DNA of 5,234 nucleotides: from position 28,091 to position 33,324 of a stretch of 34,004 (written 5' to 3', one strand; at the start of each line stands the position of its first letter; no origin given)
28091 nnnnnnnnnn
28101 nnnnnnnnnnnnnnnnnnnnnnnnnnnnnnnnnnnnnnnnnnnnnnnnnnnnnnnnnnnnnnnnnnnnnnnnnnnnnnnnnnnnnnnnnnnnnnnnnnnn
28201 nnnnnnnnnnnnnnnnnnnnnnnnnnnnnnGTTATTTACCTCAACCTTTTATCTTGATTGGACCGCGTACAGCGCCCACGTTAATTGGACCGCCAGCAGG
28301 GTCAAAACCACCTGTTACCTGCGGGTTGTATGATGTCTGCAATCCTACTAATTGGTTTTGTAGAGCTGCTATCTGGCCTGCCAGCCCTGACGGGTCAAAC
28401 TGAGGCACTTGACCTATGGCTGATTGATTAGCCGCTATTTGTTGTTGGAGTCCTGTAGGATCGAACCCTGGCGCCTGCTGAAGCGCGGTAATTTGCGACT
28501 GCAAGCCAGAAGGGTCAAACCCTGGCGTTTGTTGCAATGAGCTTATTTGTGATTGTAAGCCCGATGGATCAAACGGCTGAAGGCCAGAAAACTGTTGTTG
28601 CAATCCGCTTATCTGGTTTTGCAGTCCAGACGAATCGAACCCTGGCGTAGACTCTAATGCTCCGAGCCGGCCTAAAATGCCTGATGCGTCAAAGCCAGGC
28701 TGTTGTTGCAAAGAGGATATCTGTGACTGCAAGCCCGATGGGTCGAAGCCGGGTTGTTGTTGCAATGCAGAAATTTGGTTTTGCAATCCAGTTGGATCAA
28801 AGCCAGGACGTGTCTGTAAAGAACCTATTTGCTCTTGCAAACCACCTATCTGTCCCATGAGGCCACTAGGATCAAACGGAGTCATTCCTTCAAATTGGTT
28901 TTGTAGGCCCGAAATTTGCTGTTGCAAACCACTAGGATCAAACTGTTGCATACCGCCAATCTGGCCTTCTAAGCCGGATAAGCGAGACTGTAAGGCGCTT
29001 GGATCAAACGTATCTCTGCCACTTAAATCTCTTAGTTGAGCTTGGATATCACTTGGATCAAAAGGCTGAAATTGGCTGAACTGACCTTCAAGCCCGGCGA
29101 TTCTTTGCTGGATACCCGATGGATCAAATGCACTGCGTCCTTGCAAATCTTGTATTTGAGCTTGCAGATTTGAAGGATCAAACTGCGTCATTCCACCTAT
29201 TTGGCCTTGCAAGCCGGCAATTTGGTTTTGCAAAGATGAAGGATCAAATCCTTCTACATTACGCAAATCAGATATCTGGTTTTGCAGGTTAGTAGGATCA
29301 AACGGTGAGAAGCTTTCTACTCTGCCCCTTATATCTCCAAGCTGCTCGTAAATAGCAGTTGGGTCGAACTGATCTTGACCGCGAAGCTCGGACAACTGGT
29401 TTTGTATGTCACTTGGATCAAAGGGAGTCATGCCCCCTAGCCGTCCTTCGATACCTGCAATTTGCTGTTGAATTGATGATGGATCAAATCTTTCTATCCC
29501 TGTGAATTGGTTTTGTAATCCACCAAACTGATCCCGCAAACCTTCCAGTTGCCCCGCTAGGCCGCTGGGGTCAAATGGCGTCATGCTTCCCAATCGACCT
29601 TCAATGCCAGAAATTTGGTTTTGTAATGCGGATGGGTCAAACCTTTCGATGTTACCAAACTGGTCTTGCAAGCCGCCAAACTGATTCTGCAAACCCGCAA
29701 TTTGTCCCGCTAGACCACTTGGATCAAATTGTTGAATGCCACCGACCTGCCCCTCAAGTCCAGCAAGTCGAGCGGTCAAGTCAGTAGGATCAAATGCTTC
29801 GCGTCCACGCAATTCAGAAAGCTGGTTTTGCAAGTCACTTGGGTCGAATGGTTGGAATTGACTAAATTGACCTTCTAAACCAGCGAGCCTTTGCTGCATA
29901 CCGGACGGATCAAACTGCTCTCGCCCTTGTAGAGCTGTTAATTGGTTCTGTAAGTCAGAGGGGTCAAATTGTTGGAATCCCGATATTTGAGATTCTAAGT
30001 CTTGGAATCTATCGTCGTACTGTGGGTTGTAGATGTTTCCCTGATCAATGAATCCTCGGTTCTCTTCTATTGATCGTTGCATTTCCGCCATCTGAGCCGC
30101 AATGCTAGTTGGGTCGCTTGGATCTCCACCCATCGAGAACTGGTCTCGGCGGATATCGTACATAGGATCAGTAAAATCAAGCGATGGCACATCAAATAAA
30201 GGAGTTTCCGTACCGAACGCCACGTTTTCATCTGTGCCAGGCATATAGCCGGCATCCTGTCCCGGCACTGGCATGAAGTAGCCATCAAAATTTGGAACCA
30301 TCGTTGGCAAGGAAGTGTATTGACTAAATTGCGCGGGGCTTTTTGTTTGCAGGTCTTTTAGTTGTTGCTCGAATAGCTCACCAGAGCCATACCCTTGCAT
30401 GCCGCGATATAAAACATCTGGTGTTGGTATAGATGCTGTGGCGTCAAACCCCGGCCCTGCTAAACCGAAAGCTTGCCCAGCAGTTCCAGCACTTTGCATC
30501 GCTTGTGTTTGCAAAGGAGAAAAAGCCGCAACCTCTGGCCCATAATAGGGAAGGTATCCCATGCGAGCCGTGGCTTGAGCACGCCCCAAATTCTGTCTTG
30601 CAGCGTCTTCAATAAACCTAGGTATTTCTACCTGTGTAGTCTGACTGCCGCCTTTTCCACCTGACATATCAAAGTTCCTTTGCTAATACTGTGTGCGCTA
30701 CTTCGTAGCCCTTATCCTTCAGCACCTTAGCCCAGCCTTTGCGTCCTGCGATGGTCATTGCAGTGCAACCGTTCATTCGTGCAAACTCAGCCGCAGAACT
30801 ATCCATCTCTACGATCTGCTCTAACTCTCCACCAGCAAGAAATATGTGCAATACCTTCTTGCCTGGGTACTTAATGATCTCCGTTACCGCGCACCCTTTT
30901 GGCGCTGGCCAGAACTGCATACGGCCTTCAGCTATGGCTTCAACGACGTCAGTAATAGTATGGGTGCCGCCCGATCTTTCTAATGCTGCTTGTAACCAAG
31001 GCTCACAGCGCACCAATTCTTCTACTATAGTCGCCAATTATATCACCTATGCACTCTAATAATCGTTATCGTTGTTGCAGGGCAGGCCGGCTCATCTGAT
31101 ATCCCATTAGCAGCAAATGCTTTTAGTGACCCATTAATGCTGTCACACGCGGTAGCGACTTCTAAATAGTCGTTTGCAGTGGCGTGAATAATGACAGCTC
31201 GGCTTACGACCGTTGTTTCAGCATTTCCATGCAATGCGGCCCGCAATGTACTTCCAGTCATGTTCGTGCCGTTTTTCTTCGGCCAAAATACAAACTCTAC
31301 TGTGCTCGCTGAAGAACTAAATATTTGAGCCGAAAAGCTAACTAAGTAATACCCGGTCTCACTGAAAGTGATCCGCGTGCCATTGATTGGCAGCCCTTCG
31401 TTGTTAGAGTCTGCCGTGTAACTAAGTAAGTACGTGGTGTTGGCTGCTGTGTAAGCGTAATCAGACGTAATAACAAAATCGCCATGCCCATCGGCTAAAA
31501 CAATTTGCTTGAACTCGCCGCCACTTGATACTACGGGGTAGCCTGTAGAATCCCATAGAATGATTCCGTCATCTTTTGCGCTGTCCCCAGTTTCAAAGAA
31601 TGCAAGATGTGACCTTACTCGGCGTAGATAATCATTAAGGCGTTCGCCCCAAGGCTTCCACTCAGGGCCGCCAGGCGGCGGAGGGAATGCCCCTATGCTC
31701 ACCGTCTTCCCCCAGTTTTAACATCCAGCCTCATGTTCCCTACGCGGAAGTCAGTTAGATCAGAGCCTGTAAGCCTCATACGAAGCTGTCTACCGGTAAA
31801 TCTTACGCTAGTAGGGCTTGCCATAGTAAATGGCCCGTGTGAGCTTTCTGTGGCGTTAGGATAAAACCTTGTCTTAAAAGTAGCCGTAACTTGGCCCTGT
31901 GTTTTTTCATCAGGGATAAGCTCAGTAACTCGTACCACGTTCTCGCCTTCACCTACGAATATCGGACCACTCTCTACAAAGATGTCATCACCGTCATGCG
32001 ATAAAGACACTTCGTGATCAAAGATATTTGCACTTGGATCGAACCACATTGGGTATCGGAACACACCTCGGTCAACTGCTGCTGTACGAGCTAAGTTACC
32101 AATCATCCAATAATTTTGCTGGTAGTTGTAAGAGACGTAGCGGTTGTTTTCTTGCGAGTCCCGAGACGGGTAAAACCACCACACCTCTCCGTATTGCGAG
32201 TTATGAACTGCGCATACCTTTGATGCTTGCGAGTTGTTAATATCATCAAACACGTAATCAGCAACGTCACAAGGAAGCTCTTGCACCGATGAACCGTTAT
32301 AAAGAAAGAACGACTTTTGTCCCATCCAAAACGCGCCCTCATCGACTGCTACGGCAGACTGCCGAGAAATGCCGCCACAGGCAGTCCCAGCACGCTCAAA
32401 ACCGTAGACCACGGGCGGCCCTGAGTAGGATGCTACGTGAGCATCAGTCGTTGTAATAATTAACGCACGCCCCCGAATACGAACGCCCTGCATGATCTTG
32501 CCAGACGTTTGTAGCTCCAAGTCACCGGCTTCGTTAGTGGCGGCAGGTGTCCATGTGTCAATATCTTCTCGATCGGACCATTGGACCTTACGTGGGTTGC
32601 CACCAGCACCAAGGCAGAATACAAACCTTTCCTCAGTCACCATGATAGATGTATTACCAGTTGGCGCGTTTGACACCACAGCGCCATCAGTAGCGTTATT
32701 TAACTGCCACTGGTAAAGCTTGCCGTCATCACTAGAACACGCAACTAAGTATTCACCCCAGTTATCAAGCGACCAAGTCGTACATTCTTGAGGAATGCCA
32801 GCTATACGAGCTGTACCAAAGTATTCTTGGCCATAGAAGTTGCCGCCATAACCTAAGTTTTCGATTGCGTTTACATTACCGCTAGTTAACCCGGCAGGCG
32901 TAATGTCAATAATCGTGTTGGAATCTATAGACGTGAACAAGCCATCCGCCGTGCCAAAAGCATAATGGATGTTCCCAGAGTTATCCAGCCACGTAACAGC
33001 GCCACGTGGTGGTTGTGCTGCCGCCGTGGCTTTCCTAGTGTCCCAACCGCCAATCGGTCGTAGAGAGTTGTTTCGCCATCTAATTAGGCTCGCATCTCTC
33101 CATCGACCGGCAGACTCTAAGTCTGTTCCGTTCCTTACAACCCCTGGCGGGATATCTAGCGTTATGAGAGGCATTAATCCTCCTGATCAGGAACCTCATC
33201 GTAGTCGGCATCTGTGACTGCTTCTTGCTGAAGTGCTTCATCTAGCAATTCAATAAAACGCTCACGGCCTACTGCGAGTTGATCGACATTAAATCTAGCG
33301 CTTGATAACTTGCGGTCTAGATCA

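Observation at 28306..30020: An 808-aa virion-module protein is built from 26 FDP(S/T) units in an 18/22-residue alternation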

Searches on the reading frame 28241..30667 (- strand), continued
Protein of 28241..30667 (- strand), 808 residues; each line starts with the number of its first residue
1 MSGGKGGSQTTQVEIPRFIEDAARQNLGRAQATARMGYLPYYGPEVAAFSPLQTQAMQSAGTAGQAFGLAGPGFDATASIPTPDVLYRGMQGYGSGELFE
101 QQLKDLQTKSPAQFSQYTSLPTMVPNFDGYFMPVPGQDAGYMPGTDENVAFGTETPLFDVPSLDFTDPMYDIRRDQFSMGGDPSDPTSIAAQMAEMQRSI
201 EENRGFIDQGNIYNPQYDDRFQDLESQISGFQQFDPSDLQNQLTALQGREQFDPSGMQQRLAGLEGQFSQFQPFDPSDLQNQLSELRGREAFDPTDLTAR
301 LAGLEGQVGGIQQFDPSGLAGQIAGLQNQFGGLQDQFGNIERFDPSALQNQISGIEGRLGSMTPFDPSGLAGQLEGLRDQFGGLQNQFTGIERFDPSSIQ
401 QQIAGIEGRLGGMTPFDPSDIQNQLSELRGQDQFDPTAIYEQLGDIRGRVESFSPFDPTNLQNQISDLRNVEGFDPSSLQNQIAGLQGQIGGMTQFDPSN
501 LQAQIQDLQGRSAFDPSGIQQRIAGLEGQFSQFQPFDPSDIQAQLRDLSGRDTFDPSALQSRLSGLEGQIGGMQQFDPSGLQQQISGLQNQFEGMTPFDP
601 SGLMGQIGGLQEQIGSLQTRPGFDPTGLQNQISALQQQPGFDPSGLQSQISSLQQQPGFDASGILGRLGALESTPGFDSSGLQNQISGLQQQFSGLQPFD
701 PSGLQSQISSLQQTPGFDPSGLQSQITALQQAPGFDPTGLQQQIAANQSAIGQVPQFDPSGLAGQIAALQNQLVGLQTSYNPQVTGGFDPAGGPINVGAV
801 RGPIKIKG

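Call 104: find_encoding_contigs(protein=window:28241-30667:-, flank=2000, max_places=4)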
Protein window:28241-30667:- (808 aa): 2 contigs read that carry it; 1 place shown.
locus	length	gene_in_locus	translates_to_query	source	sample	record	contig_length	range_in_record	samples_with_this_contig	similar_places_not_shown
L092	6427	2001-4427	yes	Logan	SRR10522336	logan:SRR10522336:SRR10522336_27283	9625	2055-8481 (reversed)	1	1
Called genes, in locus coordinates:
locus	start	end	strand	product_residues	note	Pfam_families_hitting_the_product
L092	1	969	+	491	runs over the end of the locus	-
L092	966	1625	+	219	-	-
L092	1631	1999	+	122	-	-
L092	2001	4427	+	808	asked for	-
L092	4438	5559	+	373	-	-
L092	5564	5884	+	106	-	-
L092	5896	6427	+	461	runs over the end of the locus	-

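Call 105: search_protein_families(library=pfam, proteins=[P0050, P0099, P0041, P0001], max_evalue=0.01)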
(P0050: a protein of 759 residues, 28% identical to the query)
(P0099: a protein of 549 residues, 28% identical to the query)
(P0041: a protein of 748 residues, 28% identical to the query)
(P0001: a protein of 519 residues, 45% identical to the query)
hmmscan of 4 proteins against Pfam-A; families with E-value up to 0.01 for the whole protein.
P0050 (759 aa): 0 families

P0099 (549 aa): 0 families

P0041 (748 aa): 0 families

P0001 (519 aa): 2 families
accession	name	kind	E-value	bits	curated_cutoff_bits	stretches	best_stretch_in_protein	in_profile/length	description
PF04375.19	HemX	-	5.8e-06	26.5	25.9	0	197-215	72-90/236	HemX, putative uroporphyrinogen-III C-methyltransferase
PF06810.17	Phage_scaffold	-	0.00012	22.5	35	0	397-446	30-78/170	Phage capsid assembly scaffolding protein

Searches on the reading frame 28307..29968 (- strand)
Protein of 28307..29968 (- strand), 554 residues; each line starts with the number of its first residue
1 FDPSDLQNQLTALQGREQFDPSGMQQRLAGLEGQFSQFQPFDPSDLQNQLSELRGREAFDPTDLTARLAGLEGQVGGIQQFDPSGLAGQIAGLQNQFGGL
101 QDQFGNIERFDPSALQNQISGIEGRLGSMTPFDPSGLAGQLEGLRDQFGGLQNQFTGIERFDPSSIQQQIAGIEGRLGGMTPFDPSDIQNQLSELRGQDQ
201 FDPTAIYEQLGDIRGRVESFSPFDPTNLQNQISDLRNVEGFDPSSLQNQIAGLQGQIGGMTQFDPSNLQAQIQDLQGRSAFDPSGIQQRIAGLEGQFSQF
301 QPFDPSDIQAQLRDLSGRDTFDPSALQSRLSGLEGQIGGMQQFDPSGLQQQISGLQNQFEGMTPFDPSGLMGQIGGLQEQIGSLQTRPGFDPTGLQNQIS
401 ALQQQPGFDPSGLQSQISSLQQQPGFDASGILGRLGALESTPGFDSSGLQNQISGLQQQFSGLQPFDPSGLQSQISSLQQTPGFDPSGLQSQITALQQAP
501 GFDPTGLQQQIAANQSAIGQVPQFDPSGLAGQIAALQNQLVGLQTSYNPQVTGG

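Call 67: search_protein_representatives(protein=window:28307-29968:-)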
Query: 554 residues. Proteins with E-value up to 0.001 (for the whole library): 239; up to 1e-10: 69; up to 1e-30: 13. The best 150 are listed.
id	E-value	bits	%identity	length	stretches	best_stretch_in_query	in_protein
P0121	3.6e-87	310.0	55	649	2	257-540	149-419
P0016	1.4e-57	212.4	44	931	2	5-303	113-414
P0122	1.2e-53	199.3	53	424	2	226-384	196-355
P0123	5.8e-50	187.2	100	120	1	456-554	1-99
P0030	1.1e-45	173.1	48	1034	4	339-441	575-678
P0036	8.4e-44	166.9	45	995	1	1-394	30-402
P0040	1.5e-43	166.1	40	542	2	272-536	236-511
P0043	1.8e-43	165.8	48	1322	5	394-544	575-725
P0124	3.3e-38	148.4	50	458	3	444-529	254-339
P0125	1.6e-35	139.5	47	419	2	320-414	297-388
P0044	1.2e-34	136.6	43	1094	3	247-387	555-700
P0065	5.8e-34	134.4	44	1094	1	100-392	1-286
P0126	6.4e-31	124.4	48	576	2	388-504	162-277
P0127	2.7e-30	122.3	68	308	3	6-52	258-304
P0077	3.9e-28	115.2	33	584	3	319-440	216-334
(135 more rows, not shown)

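Call 105: search_protein_families(library=pfam, proteins=[P0121], max_evalue=0.01)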
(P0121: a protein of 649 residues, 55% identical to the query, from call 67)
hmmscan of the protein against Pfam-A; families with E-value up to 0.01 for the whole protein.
P0121 (649 aa): 4 families
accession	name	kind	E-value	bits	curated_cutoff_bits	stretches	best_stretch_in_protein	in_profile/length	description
PF04375.19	HemX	-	4.9e-12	46.4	25.9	0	427-466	55-94/236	HemX, putative uroporphyrinogen-III C-methyltransferase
PF06810.17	Phage_scaffold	-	5.1e-09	36.8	35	0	351-378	54-78/170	Phage capsid assembly scaffolding protein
PF09429.15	Wbp11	-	0.00029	21.6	24.3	0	364-400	38-76/78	WW domain binding protein 11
PF05120.17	GvpG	-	0.0033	18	30.6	0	352-378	17-43/67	Gas vesicle protein G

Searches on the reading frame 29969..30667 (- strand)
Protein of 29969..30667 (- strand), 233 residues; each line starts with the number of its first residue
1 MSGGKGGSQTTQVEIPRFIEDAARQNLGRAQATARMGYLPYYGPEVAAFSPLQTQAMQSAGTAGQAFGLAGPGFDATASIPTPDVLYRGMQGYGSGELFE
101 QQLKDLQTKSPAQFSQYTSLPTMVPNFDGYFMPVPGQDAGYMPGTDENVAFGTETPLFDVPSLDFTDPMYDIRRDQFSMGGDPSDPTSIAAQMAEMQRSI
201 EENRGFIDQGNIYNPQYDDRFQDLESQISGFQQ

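Call 49: search_protein_families(library=phrogs, proteins=[window:29969-30667:-], max_evalue=1)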
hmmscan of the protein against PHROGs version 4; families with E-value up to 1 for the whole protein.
window:29969-30667:- (233 aa): 1 family
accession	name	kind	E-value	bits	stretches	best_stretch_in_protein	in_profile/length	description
phrog_4287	-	DNA, RNA and nucleotide metabolism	0.00058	20.2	1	3-106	5-114/392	DNA ejection protein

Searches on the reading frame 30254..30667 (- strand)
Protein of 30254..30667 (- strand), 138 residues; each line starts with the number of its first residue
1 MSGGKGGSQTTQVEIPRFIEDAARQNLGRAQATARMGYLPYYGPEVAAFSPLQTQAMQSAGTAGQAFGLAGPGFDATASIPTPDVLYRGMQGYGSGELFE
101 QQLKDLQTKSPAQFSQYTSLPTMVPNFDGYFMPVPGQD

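Call 42: search_dna_similar(query=window:30254-30667:-, collection=phages, mode=protein, max_evalue=0.01, max_rows=40)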
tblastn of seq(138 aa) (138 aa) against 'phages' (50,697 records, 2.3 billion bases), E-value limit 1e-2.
Records with a match: 2; places in all: 2; records where one place covers at least 80% of the query: 1.
Best place of each record, by identity: <60% 2.
By first word of the organism name: Octadecabacter 1; Sinorhizobium 1.
By host as written in the record: Octadecabacter sp. strain IceBac 430 1; Sinorhizobium meliloti 1.
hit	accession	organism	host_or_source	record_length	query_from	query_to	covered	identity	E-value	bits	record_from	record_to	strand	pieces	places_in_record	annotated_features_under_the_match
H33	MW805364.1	Octadecabacter Antarctic DB virus 2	Octadecabacter sp. strain IceBac 430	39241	8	119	81%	41.1%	1e-21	95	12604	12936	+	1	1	hypothetical protein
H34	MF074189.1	Sinorhizobium phage phiM5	Sinorhizobium meliloti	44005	8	72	47%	36.0%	5e-3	41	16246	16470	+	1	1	putative tailspike protein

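Call 54: find_related_loci(query=A2, collection=viral_contigs, flank=10000)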
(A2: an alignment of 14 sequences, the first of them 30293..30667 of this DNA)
Query A2 (125 aa) in viral_contigs; peptide patterns used: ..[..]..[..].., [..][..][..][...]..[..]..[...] (x = any residue, [..] = any of these).
600 stretches matched a pattern (row limit reached: there are more); 592 encode a relative of the query (tblastn E <= 1e-3); the best 80 are kept; 80 distinct loci.
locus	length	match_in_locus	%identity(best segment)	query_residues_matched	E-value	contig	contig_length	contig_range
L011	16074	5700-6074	98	1-125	4e-78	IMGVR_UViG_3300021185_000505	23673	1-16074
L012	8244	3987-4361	98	1-125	1e-77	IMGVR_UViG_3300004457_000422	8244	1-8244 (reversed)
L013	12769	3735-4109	98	1-125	2e-77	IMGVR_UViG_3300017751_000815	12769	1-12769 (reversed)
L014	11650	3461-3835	97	1-125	7e-77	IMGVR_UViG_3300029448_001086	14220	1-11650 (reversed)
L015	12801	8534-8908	95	1-125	2e-75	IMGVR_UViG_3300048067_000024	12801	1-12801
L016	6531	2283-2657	70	1-125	9e-53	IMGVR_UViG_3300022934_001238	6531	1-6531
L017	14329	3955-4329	69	1-125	3e-52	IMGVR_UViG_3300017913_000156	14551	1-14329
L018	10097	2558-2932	68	1-125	2e-51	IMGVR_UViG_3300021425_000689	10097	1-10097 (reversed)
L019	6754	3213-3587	67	1-125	4e-51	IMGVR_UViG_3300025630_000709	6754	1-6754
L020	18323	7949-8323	65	1-125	1e-41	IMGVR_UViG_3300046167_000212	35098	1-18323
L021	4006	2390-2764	65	1-125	2e-41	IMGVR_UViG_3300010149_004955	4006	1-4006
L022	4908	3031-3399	61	1-123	4e-38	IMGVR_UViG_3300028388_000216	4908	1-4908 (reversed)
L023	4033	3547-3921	66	1-125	3e-38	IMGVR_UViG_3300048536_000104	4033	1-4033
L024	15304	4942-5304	56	1-120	1e-37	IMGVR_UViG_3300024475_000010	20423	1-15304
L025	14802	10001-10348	52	5-120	4e-36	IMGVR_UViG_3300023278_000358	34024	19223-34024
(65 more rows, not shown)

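Call 73: search_solved_structures(query=A2, max_evalue=10)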
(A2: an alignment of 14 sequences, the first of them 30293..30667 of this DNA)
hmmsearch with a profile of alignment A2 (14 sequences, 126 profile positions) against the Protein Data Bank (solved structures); distinct sequences matched with E-value up to 10: 3.
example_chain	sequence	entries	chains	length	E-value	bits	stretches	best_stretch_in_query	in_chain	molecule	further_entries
6ner_A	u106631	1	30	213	0.23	15.1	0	23-65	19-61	BMC-H tandem fusion protein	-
8w9z_E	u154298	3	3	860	0.36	14.5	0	79-110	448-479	Pentatricopeptide repeat-containing protein At1g74850, chloroplastic-like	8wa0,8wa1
2k0z_A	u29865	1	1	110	2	12.1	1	22-42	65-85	Uncharacterized protein hp1203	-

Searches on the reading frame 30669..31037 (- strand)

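Call 5: search_protein_families(library=phrogs, proteins=[window:30669-31037:-], max_evalue=0.01)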
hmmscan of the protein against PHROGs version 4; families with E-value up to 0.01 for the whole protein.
window:30669-31037:- (122 aa): 3 families
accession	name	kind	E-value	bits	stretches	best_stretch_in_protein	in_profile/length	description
phrog_22172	-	unknown function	5.8e-19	69.6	1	6-116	8-122/129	-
phrog_7642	-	unknown function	1e-07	32.8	1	41-121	49-135/144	-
phrog_25629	-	unknown function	0.0036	18.3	1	85-115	90-120/127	-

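Call 6: search_protein_families(library=pfam, proteins=[window:30669-31037:-], max_evalue=0.01)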
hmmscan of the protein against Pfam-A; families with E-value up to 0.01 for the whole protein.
window:30669-31037:- (122 aa): 0 families

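Call 50: search_protein_families(library=ncbifam, proteins=[window:30669-31037:-], max_evalue=0.01)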
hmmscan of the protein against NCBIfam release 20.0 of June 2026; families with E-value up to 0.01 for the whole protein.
window:30669-31037:- (122 aa): 0 families

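Call 99: search_protein_families(library=pfam, proteins=[window:30669-31037:-], max_evalue=1)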
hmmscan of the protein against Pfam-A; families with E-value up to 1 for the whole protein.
window:30669-31037:- (122 aa): 1 family
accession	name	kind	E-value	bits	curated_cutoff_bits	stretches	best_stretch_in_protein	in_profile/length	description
PF21475.2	PaaA-like_N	-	0.22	11.5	27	1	12-37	28-53/60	PaaA-like, N-terminal domain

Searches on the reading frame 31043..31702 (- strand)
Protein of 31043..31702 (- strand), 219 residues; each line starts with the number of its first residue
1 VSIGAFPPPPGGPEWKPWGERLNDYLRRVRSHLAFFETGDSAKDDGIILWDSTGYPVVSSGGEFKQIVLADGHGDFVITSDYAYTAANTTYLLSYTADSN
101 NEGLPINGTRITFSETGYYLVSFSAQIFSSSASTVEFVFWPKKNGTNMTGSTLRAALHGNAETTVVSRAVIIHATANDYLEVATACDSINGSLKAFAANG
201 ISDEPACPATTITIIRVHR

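Call 5: search_protein_families(library=phrogs, proteins=[window:31043-31702:-], max_evalue=0.01)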
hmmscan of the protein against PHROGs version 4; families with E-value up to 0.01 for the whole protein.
window:31043-31702:- (219 aa): 0 families

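Call 6: search_protein_families(library=pfam, proteins=[window:31043-31702:-], max_evalue=0.01)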
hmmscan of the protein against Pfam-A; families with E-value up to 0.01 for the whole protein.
window:31043-31702:- (219 aa): 1 family
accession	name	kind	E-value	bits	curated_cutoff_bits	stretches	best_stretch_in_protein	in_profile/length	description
PF18573.7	BclA_C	-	0.0034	17.7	38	1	106-184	33-105/128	BclA C-terminal domain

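Call 50: search_protein_families(library=ncbifam, proteins=[window:31043-31702:-], max_evalue=0.01)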
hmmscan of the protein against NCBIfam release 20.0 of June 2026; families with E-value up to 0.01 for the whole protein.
window:31043-31702:- (219 aa): 0 families

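Call 99: search_protein_families(library=pfam, proteins=[window:31043-31702:-], max_evalue=1)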
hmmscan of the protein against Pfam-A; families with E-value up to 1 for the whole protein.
window:31043-31702:- (219 aa): 1 family
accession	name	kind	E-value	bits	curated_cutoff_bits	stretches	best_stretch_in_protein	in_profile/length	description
PF18573.7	BclA_C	-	0.0034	17.7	38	1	106-184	33-105/128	BclA C-terminal domain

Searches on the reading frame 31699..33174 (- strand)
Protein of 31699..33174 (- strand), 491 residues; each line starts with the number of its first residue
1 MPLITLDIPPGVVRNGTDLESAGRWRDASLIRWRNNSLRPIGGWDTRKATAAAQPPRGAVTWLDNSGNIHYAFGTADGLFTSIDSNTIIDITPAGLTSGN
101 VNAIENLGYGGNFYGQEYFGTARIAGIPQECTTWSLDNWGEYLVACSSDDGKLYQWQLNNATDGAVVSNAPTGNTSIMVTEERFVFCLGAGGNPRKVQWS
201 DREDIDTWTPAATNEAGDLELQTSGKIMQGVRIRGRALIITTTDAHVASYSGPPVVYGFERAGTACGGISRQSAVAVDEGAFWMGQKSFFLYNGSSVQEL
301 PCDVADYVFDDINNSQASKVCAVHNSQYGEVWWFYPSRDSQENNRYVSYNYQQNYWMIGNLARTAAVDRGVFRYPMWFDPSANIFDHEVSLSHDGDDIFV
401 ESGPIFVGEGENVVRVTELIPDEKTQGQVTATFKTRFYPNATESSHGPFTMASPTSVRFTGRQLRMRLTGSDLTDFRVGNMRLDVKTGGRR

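Call 5: search_protein_families(library=phrogs, proteins=[window:31699-33174:-], max_evalue=0.01)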
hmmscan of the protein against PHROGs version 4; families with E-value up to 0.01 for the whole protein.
window:31699-33174:- (491 aa): 1 family
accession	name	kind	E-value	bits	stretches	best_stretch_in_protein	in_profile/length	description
phrog_3287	-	head and packaging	3.7e-85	287.7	1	3-491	5-524/524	virion structural protein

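Call 6: search_protein_families(library=pfam, proteins=[window:31699-33174:-], max_evalue=0.01)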
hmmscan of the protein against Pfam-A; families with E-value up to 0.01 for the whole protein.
window:31699-33174:- (491 aa): 0 families

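Call 99: search_protein_families(library=pfam, proteins=[window:31699-33174:-], max_evalue=1)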
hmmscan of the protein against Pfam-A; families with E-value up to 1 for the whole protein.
window:31699-33174:- (491 aa): 1 family
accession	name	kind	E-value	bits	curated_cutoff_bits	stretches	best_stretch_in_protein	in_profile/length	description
PF20125.4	DUF6515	-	0.047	14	24.9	1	93-186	98-156/179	Family of unknown function (DUF6515)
